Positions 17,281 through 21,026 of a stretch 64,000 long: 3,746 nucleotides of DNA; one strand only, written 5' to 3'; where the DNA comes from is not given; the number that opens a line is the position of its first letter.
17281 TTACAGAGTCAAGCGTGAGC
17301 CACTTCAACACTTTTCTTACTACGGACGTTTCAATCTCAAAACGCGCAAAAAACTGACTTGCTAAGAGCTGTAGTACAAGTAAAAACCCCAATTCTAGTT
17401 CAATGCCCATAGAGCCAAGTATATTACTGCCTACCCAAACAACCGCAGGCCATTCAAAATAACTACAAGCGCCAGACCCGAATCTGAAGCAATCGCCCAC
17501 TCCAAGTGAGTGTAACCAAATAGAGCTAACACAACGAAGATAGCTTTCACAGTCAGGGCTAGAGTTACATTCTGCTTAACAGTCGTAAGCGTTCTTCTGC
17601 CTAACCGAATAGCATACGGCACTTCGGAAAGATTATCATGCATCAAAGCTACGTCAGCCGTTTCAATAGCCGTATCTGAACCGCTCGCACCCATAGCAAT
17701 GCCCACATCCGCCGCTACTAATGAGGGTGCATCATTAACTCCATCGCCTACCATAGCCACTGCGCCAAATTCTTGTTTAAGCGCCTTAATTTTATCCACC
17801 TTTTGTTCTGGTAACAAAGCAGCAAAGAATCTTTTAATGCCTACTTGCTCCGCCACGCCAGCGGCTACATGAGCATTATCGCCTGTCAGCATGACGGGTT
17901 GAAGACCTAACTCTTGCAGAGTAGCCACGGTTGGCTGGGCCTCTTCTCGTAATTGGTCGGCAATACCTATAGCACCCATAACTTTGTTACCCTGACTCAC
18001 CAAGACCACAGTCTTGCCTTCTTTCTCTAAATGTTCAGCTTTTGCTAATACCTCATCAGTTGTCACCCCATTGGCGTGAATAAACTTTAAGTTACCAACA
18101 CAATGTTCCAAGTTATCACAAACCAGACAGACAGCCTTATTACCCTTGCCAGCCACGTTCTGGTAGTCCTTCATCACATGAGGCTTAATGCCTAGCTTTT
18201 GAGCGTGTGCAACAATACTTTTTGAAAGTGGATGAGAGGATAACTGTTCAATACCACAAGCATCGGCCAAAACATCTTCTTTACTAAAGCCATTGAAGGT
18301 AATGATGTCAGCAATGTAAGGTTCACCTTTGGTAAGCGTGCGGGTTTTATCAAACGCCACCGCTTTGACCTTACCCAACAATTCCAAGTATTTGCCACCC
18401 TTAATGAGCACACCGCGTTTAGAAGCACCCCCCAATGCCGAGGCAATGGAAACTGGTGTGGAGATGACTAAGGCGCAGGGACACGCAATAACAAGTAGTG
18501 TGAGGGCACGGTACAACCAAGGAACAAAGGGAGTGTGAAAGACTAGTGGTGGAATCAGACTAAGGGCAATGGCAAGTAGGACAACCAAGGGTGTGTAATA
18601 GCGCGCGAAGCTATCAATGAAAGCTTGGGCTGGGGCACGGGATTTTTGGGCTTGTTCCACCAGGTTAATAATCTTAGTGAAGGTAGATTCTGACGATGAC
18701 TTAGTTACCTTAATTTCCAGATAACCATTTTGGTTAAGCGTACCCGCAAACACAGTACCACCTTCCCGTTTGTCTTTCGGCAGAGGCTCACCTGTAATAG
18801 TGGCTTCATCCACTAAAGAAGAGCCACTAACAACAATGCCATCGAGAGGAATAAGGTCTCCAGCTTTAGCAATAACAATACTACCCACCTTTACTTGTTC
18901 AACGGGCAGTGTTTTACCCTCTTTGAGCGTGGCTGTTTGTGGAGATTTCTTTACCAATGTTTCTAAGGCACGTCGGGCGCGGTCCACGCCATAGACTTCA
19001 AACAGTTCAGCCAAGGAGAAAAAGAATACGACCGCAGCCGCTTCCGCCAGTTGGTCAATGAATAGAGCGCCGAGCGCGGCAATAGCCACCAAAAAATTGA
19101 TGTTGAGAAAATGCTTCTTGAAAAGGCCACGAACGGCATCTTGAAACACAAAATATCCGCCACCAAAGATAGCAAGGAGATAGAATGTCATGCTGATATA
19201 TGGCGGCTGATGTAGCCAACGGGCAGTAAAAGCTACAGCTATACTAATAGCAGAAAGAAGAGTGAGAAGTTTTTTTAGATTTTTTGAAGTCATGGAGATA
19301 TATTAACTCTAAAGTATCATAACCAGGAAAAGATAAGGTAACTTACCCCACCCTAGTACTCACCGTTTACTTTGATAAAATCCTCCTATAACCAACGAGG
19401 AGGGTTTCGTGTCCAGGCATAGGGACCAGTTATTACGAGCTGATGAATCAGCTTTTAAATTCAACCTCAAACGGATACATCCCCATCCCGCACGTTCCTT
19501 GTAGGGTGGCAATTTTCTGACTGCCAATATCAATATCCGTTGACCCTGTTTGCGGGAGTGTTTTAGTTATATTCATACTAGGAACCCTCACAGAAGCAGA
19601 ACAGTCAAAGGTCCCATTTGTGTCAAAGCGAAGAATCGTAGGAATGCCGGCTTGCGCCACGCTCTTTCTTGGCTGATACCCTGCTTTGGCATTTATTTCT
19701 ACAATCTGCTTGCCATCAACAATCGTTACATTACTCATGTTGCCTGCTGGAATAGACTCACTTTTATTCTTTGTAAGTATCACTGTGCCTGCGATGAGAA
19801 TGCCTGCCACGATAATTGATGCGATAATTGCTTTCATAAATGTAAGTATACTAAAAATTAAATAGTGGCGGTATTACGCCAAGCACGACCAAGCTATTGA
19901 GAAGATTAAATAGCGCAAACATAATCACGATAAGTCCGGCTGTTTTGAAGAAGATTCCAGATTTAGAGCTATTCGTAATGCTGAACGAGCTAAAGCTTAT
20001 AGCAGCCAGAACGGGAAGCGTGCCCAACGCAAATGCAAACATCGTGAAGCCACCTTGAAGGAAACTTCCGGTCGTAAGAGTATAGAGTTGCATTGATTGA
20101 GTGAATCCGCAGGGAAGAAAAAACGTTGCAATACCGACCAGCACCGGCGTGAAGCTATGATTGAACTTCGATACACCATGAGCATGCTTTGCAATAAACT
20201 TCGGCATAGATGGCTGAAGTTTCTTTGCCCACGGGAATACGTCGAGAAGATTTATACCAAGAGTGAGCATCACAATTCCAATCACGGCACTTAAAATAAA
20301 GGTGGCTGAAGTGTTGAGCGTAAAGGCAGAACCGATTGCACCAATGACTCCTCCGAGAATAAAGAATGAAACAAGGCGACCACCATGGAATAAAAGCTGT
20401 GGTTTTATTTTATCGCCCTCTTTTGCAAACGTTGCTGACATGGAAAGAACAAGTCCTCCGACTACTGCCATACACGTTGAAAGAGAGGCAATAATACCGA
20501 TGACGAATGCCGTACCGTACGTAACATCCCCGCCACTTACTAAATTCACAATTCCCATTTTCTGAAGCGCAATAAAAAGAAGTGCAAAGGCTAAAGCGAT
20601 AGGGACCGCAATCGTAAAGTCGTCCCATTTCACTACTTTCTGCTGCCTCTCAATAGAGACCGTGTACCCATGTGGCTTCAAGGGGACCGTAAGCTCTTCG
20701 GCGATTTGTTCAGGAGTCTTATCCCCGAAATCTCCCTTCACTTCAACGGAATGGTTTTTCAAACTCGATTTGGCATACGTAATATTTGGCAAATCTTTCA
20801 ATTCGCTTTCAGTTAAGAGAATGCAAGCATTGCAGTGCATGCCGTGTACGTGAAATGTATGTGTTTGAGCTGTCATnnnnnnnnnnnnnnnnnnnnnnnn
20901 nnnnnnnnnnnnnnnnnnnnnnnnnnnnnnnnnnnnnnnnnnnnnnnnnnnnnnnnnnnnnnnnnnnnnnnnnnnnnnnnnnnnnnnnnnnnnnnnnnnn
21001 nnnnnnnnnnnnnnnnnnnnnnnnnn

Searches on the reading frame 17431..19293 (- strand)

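Call 9: search_protein_families(library=pfam, proteins=[window:17431-19293:-], max_evalue=0.001)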
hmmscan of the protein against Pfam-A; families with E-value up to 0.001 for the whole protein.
window:17431-19293:- (620 aa): 2 families
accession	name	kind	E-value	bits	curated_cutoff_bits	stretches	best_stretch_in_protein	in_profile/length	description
PF00122.25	E1-E2_ATPase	-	1.6e-51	174.8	28.1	1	125-292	12-180/181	E1-E2 ATPase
PF00702.32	Hydrolase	-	4e-33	115.9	26.4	1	309-529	1-191/191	haloacid dehalogenase-like hydrolase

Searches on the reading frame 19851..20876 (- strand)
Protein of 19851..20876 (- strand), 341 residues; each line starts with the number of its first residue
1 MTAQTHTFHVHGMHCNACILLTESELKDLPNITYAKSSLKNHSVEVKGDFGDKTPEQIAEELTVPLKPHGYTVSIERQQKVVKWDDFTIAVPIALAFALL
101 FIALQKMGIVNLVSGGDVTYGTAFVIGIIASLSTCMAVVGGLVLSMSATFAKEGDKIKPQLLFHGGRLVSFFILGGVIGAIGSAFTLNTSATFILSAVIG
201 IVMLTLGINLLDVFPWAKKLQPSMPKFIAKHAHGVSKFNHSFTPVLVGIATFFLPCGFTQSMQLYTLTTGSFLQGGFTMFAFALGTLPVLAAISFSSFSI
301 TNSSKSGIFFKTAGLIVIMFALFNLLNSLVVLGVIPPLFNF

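Call 9: search_protein_families(library=pfam, proteins=[window:19851-20876:-], max_evalue=0.001)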
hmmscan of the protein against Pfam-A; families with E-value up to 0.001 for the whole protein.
window:19851-20876:- (341 aa): 2 families
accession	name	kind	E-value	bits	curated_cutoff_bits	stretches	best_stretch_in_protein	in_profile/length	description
PF13386.12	DsbD_2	-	1.1e-32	114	24.9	1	122-322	1-198/199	Cytochrome C biogenesis protein transmembrane region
PF00403.32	HMA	-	8.6e-09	36.1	24.8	1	7-62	1-56/62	Heavy-metal-associated domain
